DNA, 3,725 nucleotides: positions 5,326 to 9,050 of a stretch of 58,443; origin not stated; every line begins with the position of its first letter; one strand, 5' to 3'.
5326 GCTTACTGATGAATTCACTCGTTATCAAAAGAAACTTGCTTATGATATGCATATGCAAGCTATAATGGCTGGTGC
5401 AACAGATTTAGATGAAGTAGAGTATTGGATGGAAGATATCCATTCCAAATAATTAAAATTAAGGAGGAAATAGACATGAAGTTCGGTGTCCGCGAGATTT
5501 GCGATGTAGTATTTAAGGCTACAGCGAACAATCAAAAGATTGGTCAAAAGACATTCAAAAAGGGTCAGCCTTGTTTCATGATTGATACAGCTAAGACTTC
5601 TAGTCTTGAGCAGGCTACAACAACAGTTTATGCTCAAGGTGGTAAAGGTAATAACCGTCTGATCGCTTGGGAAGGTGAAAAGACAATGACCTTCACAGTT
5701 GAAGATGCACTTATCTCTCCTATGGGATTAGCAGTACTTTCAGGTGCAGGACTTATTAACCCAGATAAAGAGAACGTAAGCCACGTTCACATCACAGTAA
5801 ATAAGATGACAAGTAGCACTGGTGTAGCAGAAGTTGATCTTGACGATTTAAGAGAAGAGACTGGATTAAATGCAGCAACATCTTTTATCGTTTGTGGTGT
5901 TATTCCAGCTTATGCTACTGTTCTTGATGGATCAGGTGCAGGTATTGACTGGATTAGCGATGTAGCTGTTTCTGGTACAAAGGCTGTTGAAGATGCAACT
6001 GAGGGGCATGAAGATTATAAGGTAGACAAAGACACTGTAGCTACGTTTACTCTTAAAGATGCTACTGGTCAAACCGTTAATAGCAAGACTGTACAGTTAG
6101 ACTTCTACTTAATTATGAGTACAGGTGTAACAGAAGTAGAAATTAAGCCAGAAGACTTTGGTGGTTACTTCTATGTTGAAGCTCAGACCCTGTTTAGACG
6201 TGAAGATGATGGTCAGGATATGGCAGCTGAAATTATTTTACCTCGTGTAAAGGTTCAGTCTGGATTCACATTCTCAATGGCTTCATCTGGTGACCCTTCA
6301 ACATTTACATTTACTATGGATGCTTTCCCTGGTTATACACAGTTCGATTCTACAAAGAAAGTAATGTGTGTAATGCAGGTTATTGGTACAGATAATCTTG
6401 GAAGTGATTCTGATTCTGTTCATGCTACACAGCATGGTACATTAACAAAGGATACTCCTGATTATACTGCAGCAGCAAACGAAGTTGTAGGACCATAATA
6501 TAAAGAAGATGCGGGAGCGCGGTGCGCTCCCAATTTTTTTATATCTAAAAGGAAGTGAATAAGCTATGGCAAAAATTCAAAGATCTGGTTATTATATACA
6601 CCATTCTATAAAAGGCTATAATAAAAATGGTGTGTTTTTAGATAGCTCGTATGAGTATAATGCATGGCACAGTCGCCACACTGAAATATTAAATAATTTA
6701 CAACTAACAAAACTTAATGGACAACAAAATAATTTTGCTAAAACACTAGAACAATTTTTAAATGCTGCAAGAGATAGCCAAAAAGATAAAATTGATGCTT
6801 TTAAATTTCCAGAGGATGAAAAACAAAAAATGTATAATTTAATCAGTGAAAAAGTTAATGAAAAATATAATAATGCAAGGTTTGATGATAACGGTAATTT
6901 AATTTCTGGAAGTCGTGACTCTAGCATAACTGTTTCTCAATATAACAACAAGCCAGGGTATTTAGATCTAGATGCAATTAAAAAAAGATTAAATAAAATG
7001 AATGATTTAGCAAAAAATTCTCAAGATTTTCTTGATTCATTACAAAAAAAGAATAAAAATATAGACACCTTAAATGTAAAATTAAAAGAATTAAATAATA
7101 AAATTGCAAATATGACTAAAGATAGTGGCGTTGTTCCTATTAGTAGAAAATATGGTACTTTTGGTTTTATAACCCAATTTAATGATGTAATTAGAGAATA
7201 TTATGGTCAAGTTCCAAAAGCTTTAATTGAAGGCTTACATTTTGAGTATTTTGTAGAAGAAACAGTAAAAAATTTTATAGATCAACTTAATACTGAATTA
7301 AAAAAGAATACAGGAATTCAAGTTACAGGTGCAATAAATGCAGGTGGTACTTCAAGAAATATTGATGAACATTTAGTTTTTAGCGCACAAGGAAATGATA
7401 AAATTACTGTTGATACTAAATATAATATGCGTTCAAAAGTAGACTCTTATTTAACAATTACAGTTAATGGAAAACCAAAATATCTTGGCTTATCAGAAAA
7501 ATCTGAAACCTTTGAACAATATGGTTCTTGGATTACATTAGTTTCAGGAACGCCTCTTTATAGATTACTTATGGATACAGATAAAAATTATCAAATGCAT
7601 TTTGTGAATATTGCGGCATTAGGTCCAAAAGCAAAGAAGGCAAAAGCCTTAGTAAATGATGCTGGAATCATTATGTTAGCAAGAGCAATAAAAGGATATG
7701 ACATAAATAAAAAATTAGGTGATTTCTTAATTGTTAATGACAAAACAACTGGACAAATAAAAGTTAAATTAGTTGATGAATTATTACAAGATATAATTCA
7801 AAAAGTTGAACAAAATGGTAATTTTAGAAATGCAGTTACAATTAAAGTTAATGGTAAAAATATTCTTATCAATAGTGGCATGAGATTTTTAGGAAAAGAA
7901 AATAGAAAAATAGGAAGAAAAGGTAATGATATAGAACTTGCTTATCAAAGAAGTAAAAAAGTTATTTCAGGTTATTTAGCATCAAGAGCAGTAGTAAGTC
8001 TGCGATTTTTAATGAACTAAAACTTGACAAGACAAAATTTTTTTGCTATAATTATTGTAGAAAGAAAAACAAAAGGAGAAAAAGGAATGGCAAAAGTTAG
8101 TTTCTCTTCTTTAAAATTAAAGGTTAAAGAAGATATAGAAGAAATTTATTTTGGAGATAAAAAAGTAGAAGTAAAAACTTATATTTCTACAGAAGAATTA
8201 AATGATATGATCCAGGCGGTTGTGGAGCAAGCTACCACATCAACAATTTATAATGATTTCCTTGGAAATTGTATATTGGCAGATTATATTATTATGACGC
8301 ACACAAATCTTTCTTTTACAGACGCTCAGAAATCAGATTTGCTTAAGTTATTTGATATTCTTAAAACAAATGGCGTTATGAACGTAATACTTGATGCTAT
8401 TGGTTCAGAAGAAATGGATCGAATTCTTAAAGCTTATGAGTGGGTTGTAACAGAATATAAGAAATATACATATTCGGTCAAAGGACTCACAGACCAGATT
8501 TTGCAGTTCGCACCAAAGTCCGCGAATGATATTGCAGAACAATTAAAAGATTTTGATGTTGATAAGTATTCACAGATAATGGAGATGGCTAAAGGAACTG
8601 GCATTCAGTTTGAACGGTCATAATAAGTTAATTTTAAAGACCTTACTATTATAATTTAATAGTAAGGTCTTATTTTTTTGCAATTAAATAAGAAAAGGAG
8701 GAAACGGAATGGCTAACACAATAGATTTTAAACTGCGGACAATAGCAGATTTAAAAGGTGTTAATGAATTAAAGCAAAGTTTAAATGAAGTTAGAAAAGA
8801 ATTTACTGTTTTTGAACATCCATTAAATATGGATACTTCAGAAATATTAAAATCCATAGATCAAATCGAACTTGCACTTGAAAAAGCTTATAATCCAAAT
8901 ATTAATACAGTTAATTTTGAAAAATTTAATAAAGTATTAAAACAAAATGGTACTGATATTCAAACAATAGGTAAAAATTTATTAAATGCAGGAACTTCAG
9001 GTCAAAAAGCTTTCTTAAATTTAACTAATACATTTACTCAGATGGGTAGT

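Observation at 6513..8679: Compositionally foreign insert between major tail protein and tape measure: very AT-rich unknown gene plus a promoter-gene-terminator moron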

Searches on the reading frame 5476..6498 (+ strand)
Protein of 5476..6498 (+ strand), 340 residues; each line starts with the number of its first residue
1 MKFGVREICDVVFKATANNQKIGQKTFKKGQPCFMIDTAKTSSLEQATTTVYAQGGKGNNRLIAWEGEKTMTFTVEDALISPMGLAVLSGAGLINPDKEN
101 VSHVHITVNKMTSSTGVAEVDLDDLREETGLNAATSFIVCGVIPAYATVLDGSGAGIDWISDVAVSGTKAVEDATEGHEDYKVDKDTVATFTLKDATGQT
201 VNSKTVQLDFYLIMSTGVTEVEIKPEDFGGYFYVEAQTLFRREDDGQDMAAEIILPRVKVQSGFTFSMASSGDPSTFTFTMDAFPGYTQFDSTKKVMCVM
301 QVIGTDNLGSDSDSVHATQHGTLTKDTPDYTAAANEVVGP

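Call 7: search_protein_families(library=phrogs, proteins=[window:5476-6498:+], max_evalue=0.01)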
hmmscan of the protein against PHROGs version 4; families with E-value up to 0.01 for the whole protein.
window:5476-6498:+ (340 aa): 1 family
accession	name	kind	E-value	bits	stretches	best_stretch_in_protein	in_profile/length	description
phrog_2729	-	head and packaging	6.2e-49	167.6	1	1-294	3-242/252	virion structural protein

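Call 8: search_protein_families(library=pfam, proteins=[window:5476-6498:+], max_evalue=0.1)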
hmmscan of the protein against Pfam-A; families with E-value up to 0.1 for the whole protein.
window:5476-6498:+ (340 aa): 0 families

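Call 12: search_dna_similar(query=window:5476-6498:+, collection=phages, mode=protein, max_rows=30, max_evalue=0.001)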
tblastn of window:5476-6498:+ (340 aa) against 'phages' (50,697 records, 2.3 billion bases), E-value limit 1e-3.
Records with a match: 70; places in all: 70; records where one place covers at least 80% of the query: 61.
Best place of each record, by identity: <60% 70.
By first word of the organism name: Bacillus 35; Lactococcus 22; Enterococcus 7; Brevibacillus 2; Bacteriophage 1; Phage 1; Clostridium 1; Alicyclobacillus 1.
By host as written in the record: Lactococcus lactis 17; Bacillus anthracis Sterne 10; Bacillus anthracis 7; Bacillus cereus 6; Enterococcus faecium 4; - 2; Enterococcus faecalis 2; Brevibacillus laterosporus 2; and 14 more.
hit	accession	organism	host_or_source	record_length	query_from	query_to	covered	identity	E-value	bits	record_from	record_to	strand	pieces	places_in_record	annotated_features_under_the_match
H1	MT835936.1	Bacteriophage sp.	human fecal samples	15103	1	321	94%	45.5%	2e-73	252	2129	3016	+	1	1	record has no annotation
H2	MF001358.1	Enterococcus phage EF1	Enterococcus faecalis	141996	2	306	90%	37.3%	7e-48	178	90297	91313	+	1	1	hypothetical protein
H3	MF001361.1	Enterococcus phage EF5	Enterococcus faecalis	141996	2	306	90%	37.3%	7e-48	178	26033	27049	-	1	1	hypothetical protein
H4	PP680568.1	Enterococcus phage VRE9_2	Enterococcus faecium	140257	2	302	89%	37.8%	1e-46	174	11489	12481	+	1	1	virion structural protein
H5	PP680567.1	Enterococcus phage VRE9_1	Enterococcus faecium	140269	2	302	89%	37.8%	1e-46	174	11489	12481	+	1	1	virion structural protein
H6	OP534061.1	Enterococcus phage H1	Enterococcus faecium 374iF1 (22)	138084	2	302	89%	37.6%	1e-46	174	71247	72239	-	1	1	hypothetical protein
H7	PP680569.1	Enterococcus phage VRE9_3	Enterococcus faecium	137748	2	302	89%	37.3%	2e-46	174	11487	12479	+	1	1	virion structural protein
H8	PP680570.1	Enterococcus phage VRE9_4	Enterococcus faecium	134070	2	302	89%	36.7%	7e-47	175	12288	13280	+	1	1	virion structural protein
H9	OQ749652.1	Phage Phass-1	human gut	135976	1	307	61%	46.9%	3e-24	212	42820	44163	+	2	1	hypothetical protein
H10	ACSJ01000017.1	Clostridium phage D-1873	Clostridium botulinum D str. 1873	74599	1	301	89%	28.1%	4e-25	112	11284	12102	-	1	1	hypothetical protein (x2)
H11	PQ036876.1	Lactococcus phage PMBT69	Lactococcus lactis subsp. cremoris ...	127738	2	282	83%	29.8%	9e-17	87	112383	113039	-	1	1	hypothetical protein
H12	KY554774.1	Lactococcus phage AM9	Lactococcus lactis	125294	2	282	83%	28.8%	2e-15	83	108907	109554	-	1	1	structural protein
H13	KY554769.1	Lactococcus phage AM2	Lactococcus lactis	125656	2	282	83%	28.8%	2e-15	83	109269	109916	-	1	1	structural protein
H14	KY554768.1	Lactococcus phage AM1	Lactococcus lactis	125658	2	282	83%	28.8%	2e-15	83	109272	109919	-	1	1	structural protein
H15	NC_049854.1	Lactococcus phage AM1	Lactococcus lactis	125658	2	282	83%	28.8%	2e-15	83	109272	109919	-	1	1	virion structural protein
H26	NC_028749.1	Brevibacillus phage Sundance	Brevibacillus laterosporus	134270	2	284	83%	28.4%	2e-21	100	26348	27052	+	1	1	virion structural protein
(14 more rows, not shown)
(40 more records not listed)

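Call 13: get_annotated_region(hit=H4, flank=9000)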
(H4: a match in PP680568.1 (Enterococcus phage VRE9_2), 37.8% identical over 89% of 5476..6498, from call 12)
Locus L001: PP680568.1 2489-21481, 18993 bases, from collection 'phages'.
description: Enterococcus phage VRE9_2, complete genome.
organism: Enterococcus phage VRE9_2 (NCBI taxid 3141816)
taxonomy: Viruses; Duplodnaviria; Heunggongvirae; Uroviricota; Caudoviricetes
host: Enterococcus faecium; source: sewage; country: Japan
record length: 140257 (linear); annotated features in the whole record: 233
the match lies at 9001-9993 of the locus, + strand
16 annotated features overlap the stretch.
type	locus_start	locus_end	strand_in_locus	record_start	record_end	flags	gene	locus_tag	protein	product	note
CDS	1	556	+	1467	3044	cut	-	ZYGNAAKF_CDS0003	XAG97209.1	portal protein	/phase=0; /top_hit=MF547663_p3; /phrog=2739; /source=PHANOTATE_1.5.1; /score=-16935706263042.764; head and packaging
CDS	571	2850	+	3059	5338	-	-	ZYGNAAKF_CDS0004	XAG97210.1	hypothetical protein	/phase=0; /top_hit=MF001358_p126; /phrog=34215; /source=PHANOTATE_1.5.1; /score=-1.5797082247557566e+25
CDS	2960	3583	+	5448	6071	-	-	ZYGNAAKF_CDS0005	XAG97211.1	hypothetical protein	/phase=0; /top_hit=MF001358_p127; /phrog=35301; /source=PHANOTATE_1.5.1; /score=-55613280.34970139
CDS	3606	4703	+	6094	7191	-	-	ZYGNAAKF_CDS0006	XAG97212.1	hypothetical protein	/phase=0; /top_hit=p31897 VI_05913; /phrog=4088; /source=PHANOTATE_1.5.1; /score=-47246813669.13512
CDS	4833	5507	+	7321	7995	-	-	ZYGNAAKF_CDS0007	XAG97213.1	hypothetical protein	/phase=0; /top_hit=MF001358_p129; /phrog=30998; /source=PHANOTATE_1.5.1; /score=-50021075.00760381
CDS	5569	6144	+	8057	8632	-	-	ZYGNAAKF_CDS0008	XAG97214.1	hypothetical protein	/phase=0; /top_hit=p34222 VI_05887; /phrog=3853; /source=PHANOTATE_1.5.1; /score=-11277241.90423384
CDS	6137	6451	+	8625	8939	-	-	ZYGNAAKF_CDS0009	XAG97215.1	hypothetical protein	/phase=0; /top_hit=MF001361_p19; /phrog=29637; /source=PHANOTATE_1.5.1; /score=-31.334415829330368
CDS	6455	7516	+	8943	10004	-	-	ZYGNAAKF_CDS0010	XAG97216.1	hypothetical protein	/phase=0; /top_hit=MF001361_p18; /phrog=31155; /source=PHANOTATE_1.5.1; /score=-76405815262415.6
CDS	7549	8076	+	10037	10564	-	-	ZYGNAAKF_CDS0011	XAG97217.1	virion structural protein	/phase=0; /top_hit=MF001361_p17; /phrog=6123; /source=PHANOTATE_1.5.1; /score=-364481.5098387783; head and packaging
CDS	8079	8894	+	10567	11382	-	-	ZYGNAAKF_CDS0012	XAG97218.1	hypothetical protein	/phase=0; /top_hit=p148116 VI_05341; /phrog=4051; /source=PHANOTATE_1.5.1; /score=-10477321868.829803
CDS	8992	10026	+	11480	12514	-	-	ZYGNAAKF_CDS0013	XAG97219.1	virion structural protein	/phase=0; /top_hit=MF547663_p13; /phrog=2729; /source=PHANOTATE_1.5.1; /score=-338300754.3089532; head and packaging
CDS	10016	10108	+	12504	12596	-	-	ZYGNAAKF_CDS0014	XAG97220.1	hypothetical protein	/phase=0; /top_hit=No_PHROG; /phrog=No_PHROG; /source=PHANOTATE_1.5.1; /score=-1.5038746567221175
CDS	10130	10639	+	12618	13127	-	-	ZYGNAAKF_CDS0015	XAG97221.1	hypothetical protein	/phase=0; /top_hit=MF001358_p136; /phrog=30570; /source=PHANOTATE_1.5.1; /score=-12993685.53234748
CDS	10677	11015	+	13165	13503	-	-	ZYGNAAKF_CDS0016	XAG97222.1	hypothetical protein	/phase=0; /top_hit=MF001361_p13; /phrog=32285; /source=PHANOTATE_1.5.1; /score=-978.5745743939884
CDS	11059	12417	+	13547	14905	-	-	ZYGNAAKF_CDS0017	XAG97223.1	hypothetical protein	/phase=0; /top_hit=MF001361_p12; /phrog=29801; /source=PHANOTATE_1.5.1; /score=-165827491089042.3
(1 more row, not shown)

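Call 14: get_annotated_region(hit=H9, flank=9000)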
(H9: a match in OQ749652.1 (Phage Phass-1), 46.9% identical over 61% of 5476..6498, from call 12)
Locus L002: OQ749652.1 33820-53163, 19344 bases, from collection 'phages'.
description: Phage Phass-1, complete genome.
organism: Phage Phass-1 (NCBI taxid 3043662)
taxonomy: Viruses; Duplodnaviria; Heunggongvirae; Uroviricota; Caudoviricetes; Caudoviricetes code 15 clade
host: -; source: human gut; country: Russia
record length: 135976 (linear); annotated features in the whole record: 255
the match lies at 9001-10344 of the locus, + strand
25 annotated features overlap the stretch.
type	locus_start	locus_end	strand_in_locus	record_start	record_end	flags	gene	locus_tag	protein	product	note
CDS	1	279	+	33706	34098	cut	-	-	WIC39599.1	hypothetical protein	-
CDS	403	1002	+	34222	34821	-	-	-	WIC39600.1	hypothetical protein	-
CDS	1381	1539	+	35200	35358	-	-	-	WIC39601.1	hypothetical protein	-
CDS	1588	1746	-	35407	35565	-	-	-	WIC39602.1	hypothetical protein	-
CDS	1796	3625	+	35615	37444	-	-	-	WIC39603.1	hypothetical protein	-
CDS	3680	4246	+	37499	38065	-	-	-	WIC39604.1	hypothetical protein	-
CDS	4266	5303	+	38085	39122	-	-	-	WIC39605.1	hypothetical protein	-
CDS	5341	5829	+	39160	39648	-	-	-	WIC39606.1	hypothetical protein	-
CDS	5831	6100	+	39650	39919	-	-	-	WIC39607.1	hypothetical protein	-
CDS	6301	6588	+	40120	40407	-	-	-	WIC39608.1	hypothetical protein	-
CDS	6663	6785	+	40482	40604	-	-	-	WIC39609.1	hypothetical protein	-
CDS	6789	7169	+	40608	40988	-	-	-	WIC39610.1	hypothetical protein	-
CDS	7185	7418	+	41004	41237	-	-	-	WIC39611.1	hypothetical protein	-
CDS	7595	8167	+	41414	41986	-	-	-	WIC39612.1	hypothetical protein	-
CDS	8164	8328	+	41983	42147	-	-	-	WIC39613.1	hypothetical protein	-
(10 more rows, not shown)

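Call 18: get_annotated_region(hit=H1, flank=12000)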
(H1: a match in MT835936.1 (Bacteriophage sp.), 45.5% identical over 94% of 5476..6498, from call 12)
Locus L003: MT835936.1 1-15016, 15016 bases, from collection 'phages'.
description: UNVERIFIED: Bacteriophage sp. clone scaffold_998 genomic sequence.
organism: Bacteriophage sp. (NCBI taxid 38018)
taxonomy: Viruses
host: -; source: human fecal samples; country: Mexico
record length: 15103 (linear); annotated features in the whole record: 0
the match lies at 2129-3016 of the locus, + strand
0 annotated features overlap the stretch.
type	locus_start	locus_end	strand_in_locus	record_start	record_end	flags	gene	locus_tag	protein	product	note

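Call 41: search_protein_families(library=phrogs, proteins=[L003:3249-4460:+, L001:11059-12417:+, L001:10677-11015:+], max_evalue=0.01)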
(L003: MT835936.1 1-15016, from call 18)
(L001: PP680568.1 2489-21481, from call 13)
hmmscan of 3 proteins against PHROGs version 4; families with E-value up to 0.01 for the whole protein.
L003:3249-4460:+ (403 aa): 0 families

L001:11059-12417:+ (452 aa): 1 family
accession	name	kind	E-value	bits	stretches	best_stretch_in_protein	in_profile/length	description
phrog_29801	-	unknown function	0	1023.1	1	1-452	1-452/452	-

L001:10677-11015:+ (112 aa): 6 families
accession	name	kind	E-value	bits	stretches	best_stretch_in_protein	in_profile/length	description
phrog_32285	-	unknown function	4.3e-76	253.1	1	1-112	1-112/112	-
phrog_1009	-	unknown function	0.00072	20.6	1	17-106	16-91/103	-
phrog_6682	-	DNA, RNA and nucleotide metabolism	0.0023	19.1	1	16-94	5-80/129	GP16.7-like replication protein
phrog_2380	-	unknown function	0.0034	18.8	1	53-91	14-52/74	-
phrog_2429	-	moron, auxiliary metabolic gene and host takeover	0.0043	18.3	0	17-91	11-78/82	involved in bacteriocin production or immunity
phrog_12015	-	unknown function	0.0074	16.9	1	12-94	70-146/165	-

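Call 42: search_protein_families(library=pfam, proteins=[L003:3249-4460:+, L001:11059-12417:+, L001:10677-11015:+], max_evalue=0.05)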
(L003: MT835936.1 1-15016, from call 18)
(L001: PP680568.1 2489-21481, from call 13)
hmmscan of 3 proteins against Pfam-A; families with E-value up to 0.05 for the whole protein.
L003:3249-4460:+ (403 aa): 3 families
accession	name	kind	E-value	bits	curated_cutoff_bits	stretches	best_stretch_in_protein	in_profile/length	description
PF09602.15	PhaP_Bmeg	-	0.002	18.5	28.3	1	14-109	27-116/168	Polyhydroxyalkanoic acid inclusion protein (PhaP_Bmeg)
PF06213.17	CobT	-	0.0043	17.1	26.1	1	346-396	134-183/276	Cobalamin biosynthesis protein CobT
PF08461.16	HTH_12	-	0.044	14.2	21.4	0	105-155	3-53/66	Ribonuclease R winged-helix domain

L001:11059-12417:+ (452 aa): 0 families

L001:10677-11015:+ (112 aa): 2 families
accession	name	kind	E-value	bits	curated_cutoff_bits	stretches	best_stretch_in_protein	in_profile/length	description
PF13166.12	AAA_13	-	0.0019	17.4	36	1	38-102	347-411/713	AAA domain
PF06103.16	DUF948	-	0.041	14.5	37.2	0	21-93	15-87/89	Bacterial protein of unknown function (DUF948)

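Call 90: search_protein_families(library=padloc, proteins=[L003:3249-4460:+, L001:11059-12417:+], max_evalue=1)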
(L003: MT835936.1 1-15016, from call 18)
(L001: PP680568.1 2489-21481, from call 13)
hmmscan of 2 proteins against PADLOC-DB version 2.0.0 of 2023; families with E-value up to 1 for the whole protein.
L003:3249-4460:+ (403 aa): 1 family
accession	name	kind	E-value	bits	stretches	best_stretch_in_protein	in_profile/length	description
PDLC04338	PDC-M03A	-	0.0038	14.3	1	145-241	154-249/428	-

L001:11059-12417:+ (452 aa): 0 families

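Call 91: get_annotated_region(hit=H15, flank=7000)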
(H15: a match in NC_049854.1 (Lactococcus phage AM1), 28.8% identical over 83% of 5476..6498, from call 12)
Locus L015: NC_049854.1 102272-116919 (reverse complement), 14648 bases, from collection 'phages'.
description: Lactococcus phage AM1, complete genome.
organism: Lactococcus phage AM1 (NCBI taxid 1965467)
taxonomy: Viruses; Duplodnaviria; Heunggongvirae; Uroviricota; Caudoviricetes; Audreyjarvisvirus; Audreyjarvisvirus AM1
host: Lactococcus lactis; source: cheese whey; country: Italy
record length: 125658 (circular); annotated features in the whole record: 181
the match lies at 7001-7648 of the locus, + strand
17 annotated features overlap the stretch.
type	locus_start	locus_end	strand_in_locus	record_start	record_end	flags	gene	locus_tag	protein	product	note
CDS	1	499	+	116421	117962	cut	-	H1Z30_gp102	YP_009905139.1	portal protein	-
CDS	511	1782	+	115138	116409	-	-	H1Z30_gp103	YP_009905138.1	structural protein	-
CDS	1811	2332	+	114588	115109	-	-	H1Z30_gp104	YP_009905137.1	structural protein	-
CDS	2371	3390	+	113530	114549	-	-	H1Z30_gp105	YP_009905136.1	structural protein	-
CDS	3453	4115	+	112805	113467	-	-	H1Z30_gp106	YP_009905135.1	hypothetical protein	-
CDS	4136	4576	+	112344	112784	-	-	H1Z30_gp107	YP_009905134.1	structural protein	-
CDS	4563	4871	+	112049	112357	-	-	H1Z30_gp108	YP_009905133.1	hypothetical protein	-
CDS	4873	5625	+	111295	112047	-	-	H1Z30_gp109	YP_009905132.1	structural protein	-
CDS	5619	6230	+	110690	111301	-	-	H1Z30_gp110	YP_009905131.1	virion structural protein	-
CDS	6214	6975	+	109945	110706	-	-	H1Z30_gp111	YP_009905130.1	hypothetical protein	-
CDS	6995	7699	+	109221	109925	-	-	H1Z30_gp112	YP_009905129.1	virion structural protein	-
CDS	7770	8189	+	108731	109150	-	-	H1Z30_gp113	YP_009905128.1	hypothetical protein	-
CDS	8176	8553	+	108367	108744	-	-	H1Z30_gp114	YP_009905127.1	hypothetical protein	-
CDS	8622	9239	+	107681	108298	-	-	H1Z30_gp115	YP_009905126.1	hypothetical protein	-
CDS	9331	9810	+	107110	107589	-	-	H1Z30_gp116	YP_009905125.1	virion structural protein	-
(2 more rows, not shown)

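Call 92: get_annotated_region(hit=H26, flank=7000)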
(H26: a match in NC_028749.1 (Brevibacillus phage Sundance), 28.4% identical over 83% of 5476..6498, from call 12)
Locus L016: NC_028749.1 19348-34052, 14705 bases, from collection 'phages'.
description: Brevibacillus phage Sundance, complete genome.
organism: Brevibacillus phage Sundance (NCBI taxid 1691958)
taxonomy: Viruses; Duplodnaviria; Heunggongvirae; Uroviricota; Caudoviricetes
host: Brevibacillus laterosporus; source: honeybee debris; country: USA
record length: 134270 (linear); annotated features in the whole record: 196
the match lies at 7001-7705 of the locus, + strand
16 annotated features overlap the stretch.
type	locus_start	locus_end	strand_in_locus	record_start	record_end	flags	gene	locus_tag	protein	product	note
CDS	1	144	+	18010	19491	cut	-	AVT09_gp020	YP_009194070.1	portal protein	-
CDS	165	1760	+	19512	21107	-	-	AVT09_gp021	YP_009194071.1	hypothetical protein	-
CDS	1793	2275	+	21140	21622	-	-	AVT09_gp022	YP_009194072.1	putative structural protein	-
CDS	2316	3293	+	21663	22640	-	-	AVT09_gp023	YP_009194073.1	putative structural protein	-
CDS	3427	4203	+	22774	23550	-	-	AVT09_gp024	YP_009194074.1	putative AcrB/AcrD/AcrF family protein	-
CDS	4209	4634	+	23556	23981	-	-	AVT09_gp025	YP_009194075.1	putative structural protein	-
CDS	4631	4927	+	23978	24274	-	-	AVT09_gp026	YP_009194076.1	hypothetical protein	-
CDS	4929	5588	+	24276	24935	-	-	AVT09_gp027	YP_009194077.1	putative Ig domain-containing protein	-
CDS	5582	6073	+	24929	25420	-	-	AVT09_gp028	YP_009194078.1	virion structural protein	-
CDS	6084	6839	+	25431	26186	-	-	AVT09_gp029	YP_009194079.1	hypothetical protein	-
CDS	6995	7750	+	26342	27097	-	-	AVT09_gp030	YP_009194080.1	virion structural protein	-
CDS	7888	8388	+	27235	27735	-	-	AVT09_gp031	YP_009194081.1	hypothetical protein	-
CDS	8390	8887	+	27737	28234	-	-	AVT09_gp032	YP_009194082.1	hypothetical protein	-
CDS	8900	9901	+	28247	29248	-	-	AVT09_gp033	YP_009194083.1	integrase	-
CDS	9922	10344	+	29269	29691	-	-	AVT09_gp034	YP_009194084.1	hypothetical protein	-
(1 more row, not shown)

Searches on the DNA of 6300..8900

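Call 105: search_rna_families(source=window, start=6300, end=8900, threshold=evalue, max_evalue=1)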
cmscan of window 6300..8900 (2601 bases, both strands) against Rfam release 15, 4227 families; matches with E-value up to 1: 2.
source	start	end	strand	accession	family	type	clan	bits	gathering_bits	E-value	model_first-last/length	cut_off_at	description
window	6464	6569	+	RF04310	nqrA-II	Cis-reg;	-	26.7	55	0.14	1-174/174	no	nqrA-II ncRNA motif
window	6878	6967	+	RF01184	snR79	Gene; snRNA; snoRNA; CD-box;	-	23.2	55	0.94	1-89/89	no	Small nucleolar RNA snR79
